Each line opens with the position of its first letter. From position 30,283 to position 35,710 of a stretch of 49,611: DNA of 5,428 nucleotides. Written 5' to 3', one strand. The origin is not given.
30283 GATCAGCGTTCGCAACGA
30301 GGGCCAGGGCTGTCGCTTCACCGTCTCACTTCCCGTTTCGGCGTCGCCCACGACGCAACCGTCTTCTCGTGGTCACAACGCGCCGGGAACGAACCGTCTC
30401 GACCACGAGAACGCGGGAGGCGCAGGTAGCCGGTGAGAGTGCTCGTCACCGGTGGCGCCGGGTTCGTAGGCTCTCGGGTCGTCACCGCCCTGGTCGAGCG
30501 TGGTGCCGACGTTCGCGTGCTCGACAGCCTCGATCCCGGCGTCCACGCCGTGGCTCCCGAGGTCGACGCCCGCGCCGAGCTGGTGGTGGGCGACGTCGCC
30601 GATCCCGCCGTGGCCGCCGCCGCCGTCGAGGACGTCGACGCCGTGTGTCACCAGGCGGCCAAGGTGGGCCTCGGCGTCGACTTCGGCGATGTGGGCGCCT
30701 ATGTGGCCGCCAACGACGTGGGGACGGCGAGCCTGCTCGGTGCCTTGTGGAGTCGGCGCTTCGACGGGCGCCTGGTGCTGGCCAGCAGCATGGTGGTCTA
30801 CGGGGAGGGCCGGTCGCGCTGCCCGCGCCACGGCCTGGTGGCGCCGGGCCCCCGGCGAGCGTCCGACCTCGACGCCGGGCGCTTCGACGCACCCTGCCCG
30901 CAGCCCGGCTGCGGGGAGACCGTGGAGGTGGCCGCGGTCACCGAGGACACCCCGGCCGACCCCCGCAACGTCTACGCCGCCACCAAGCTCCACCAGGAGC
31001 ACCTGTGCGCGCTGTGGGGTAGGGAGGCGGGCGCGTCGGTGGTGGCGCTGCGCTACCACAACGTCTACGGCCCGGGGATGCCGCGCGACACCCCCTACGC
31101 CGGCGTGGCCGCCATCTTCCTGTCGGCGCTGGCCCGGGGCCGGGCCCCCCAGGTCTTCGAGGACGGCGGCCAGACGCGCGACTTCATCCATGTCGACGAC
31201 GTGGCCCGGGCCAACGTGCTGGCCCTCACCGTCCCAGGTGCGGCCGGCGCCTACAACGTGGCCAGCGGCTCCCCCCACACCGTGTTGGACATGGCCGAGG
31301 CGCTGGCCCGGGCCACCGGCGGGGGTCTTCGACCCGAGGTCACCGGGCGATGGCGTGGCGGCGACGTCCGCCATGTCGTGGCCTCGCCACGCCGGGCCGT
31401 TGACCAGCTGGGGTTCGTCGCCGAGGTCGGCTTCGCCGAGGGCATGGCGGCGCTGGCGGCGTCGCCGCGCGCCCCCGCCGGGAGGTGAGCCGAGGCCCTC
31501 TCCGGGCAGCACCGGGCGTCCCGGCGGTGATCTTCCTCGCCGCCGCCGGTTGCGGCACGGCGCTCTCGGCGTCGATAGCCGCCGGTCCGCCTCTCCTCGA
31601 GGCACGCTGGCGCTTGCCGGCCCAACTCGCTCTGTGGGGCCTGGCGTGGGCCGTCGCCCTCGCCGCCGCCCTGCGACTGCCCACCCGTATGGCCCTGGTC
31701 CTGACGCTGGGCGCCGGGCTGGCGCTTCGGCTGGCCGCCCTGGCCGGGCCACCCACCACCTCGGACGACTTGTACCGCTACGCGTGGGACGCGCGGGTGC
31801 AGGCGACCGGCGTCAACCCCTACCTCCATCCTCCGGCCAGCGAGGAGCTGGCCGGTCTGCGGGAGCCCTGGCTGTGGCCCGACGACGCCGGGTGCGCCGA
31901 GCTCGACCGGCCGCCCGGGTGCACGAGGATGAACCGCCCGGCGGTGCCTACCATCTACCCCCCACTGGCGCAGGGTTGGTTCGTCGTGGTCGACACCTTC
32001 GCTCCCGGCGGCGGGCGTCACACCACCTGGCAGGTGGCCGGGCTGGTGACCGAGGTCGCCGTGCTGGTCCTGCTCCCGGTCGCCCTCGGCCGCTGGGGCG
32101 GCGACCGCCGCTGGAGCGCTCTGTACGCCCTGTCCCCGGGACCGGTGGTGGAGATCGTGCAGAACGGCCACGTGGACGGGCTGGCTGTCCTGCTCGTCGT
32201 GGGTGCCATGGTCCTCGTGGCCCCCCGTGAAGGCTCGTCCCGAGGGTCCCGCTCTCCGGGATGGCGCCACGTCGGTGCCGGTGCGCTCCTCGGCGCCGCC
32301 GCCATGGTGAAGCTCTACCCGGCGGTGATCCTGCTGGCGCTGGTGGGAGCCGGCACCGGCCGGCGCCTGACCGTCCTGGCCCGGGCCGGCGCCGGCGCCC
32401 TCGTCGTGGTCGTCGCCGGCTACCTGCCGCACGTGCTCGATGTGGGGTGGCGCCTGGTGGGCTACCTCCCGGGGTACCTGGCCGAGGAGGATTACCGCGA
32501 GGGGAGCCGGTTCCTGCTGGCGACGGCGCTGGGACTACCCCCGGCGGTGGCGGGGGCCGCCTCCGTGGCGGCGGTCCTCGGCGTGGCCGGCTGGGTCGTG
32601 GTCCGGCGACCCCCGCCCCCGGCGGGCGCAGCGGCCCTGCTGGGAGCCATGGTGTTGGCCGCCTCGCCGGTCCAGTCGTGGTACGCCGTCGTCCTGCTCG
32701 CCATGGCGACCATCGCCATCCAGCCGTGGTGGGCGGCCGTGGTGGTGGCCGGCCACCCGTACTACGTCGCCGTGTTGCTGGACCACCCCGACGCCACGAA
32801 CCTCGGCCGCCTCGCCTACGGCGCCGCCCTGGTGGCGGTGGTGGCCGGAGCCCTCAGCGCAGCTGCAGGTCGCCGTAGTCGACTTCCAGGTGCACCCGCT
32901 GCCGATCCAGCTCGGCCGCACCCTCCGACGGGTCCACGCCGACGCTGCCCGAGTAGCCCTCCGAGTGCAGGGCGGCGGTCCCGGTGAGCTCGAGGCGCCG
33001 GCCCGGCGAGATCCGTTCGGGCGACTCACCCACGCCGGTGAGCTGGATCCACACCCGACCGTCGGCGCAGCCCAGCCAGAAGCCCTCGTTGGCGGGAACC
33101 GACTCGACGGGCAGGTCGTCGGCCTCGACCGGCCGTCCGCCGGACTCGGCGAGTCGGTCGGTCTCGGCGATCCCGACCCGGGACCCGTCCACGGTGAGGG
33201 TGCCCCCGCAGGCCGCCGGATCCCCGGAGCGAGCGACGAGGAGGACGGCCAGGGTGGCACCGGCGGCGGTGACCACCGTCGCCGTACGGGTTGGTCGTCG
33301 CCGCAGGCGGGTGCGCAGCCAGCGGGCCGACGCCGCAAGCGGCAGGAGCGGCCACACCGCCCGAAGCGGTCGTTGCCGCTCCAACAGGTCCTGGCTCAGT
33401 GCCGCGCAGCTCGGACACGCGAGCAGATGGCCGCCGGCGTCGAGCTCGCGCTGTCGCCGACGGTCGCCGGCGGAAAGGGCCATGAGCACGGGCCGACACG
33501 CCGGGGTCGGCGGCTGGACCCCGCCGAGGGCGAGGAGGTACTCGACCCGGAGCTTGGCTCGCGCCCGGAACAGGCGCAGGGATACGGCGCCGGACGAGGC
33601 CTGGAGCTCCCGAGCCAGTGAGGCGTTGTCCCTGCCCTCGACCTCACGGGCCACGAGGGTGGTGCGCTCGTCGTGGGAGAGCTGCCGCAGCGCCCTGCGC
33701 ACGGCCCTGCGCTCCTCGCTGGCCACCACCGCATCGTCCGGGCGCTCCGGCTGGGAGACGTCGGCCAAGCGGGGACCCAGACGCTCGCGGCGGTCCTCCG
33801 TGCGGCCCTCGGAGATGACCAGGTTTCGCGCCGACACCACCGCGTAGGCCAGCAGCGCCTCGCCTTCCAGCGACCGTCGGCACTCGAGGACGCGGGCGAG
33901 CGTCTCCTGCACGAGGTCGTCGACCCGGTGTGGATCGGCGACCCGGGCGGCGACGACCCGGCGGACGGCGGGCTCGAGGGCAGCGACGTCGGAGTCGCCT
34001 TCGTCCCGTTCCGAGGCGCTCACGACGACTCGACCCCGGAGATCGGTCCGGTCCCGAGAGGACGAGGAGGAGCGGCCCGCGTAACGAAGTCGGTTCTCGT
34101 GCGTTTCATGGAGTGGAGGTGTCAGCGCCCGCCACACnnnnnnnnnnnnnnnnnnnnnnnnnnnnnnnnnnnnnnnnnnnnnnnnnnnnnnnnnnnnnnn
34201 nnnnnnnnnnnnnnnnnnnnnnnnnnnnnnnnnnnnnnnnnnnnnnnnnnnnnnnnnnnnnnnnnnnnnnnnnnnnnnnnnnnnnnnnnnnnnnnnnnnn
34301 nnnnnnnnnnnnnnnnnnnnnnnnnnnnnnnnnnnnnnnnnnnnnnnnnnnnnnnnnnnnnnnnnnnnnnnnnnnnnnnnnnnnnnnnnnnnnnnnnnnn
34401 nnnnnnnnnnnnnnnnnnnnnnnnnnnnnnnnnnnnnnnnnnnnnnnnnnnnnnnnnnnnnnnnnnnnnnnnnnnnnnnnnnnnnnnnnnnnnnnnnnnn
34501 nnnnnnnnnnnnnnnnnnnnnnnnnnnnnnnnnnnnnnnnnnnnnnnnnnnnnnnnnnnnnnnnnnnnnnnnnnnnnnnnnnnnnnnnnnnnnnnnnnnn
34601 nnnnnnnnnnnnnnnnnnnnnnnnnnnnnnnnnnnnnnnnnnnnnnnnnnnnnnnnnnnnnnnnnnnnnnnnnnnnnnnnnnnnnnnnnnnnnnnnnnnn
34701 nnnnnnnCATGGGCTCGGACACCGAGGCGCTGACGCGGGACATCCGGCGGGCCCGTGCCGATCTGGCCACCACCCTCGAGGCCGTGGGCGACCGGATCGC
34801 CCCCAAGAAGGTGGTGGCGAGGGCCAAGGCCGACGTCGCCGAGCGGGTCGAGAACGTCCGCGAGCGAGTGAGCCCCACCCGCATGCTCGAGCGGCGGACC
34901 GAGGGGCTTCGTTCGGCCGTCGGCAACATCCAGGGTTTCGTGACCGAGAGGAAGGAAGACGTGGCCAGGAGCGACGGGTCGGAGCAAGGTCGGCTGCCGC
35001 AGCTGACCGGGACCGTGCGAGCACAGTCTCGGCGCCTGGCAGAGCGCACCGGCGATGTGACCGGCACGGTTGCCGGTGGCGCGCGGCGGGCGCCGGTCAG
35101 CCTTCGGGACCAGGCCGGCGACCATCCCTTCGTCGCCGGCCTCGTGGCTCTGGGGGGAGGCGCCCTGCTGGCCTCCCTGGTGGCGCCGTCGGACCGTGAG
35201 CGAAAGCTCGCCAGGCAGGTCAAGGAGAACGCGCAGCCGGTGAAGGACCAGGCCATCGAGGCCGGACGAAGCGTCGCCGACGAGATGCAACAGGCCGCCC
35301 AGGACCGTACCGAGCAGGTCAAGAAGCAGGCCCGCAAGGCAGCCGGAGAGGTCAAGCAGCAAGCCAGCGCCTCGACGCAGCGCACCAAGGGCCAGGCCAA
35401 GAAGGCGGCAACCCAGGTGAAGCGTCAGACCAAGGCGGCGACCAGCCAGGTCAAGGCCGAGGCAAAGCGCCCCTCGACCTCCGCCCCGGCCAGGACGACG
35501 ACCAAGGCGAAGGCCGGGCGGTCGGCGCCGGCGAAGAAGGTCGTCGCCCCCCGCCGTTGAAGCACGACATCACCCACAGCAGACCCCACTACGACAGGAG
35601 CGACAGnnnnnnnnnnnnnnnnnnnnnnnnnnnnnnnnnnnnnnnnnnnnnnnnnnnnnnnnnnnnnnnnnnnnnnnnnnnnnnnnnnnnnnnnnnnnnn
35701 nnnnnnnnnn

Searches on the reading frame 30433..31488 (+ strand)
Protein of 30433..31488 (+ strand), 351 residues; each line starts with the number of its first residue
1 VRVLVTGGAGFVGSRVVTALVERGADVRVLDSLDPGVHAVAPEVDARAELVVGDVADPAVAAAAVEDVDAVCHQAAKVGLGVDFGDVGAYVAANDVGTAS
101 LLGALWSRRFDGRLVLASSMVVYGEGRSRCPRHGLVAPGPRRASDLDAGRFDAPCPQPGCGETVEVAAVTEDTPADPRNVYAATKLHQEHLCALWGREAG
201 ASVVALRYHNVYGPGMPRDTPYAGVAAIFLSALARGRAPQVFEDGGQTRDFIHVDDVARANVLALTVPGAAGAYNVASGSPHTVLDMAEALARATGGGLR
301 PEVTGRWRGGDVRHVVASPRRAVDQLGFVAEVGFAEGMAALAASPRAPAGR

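Call 55: search_protein_families(library=pfam, proteins=[window:30433-31488:+], max_evalue=0.0001)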
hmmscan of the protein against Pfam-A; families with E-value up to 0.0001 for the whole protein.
window:30433-31488:+ (351 aa): 9 families
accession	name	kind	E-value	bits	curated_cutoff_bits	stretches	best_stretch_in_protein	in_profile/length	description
PF01370.27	Epimerase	-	4.2e-45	154.5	20.9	2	170-277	131-240/240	NAD dependent epimerase/dehydratase family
PF16363.11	GDP_Man_Dehyd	-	4.6e-34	118.8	27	2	166-339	138-330/332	GDP-mannose 4,6 dehydratase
PF01073.25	3Beta_HSD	-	4.9e-14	52.4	22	1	4-125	1-122/280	3-beta hydroxysteroid dehydrogenase/isomerase family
PF07993.18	NAD_binding_4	-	7.8e-12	45.3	20.1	1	6-260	2-257/258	Male sterility protein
PF02719.21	Polysacc_synt_2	-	1e-08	35.2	20.2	0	3-78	1-88/293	Polysaccharide biosynthesis protein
PF00106.31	adh_short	-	7.7e-07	29.2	26.6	1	3-69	3-72/195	short chain dehydrogenase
PF04321.23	RmlD_sub_bind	-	1.1e-06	28.4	27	0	1-76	1-60/287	RmlD substrate binding domain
PF05368.20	NmrA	-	1.4e-06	28.6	27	1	2-75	4-77/298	NmrA-like family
PF13460.12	NAD_binding_10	-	5e-06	26.9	27.2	1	7-77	1-70/184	NAD(P)H-binding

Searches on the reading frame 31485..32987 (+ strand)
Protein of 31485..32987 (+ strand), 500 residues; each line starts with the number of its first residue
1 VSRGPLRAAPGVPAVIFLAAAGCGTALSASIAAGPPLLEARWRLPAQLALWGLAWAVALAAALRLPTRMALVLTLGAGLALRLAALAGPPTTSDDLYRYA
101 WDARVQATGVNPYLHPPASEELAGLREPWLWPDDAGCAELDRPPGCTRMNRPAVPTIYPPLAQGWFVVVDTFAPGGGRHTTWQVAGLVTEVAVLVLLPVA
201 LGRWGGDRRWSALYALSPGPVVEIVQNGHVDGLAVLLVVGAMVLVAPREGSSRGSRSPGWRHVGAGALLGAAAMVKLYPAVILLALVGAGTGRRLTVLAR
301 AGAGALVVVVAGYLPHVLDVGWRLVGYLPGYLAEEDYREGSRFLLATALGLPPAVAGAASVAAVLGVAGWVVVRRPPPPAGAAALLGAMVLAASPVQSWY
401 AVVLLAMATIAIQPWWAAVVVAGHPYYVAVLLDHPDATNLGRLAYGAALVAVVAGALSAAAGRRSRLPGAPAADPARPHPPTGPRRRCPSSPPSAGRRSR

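Call 55: search_protein_families(library=pfam, proteins=[window:31485-32987:+], max_evalue=0.0001)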
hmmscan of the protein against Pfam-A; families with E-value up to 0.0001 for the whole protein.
window:31485-32987:+ (500 aa): 1 family
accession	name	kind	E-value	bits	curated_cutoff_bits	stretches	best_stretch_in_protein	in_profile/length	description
PF09594.16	GT87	-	2.1e-12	47.8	25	1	157-395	2-237/237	Glycosyltransferase family 87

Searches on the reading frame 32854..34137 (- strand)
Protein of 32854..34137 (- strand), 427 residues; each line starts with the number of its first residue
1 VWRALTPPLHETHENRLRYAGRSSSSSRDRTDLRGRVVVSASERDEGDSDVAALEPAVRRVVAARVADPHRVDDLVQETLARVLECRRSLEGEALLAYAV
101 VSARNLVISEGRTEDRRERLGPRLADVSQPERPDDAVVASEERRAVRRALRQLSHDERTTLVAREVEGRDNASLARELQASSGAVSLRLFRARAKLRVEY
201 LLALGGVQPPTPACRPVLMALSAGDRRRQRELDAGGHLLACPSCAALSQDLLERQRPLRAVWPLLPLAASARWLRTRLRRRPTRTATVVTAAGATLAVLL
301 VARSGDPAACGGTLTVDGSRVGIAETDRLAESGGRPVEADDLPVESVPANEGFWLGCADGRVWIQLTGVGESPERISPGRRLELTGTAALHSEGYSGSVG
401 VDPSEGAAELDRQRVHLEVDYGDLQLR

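Call 55: search_protein_families(library=pfam, proteins=[window:32854-34137:-], max_evalue=0.0001)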
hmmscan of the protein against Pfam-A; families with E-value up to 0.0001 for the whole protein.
window:32854-34137:- (427 aa): 2 families
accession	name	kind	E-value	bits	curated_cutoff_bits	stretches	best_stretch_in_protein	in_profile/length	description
PF04542.20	Sigma70_r2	-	1.8e-09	37.7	24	1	52-116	3-70/71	Sigma-70 region 2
PF08281.18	Sigma70_r4_2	-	1.6e-08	34.5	25.7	1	144-196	2-54/54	Sigma-70, region 4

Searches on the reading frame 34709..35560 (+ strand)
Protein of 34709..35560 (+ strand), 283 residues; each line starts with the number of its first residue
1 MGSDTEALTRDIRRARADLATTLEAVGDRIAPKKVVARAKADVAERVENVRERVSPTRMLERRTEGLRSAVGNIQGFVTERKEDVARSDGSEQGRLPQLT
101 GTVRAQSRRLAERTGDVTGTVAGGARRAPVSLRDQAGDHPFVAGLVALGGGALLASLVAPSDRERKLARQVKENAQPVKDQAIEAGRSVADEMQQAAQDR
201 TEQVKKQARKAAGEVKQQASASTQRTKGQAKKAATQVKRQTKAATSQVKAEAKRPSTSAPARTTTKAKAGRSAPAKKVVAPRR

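Call 55: search_protein_families(library=pfam, proteins=[window:34709-35560:+], max_evalue=0.0001)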
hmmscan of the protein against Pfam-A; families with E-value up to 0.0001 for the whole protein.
window:34709-35560:+ (283 aa): 2 families
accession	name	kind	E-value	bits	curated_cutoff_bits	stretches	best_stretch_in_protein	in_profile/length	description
PF12277.13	DUF3618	-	9.9e-09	35.7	24.9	1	4-47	3-46/47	Protein of unknown function (DUF3618)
PF01442.23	Apolipoprotein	-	4.4e-06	27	90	0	6-131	29-151/190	Apolipoprotein A1/A4/E domain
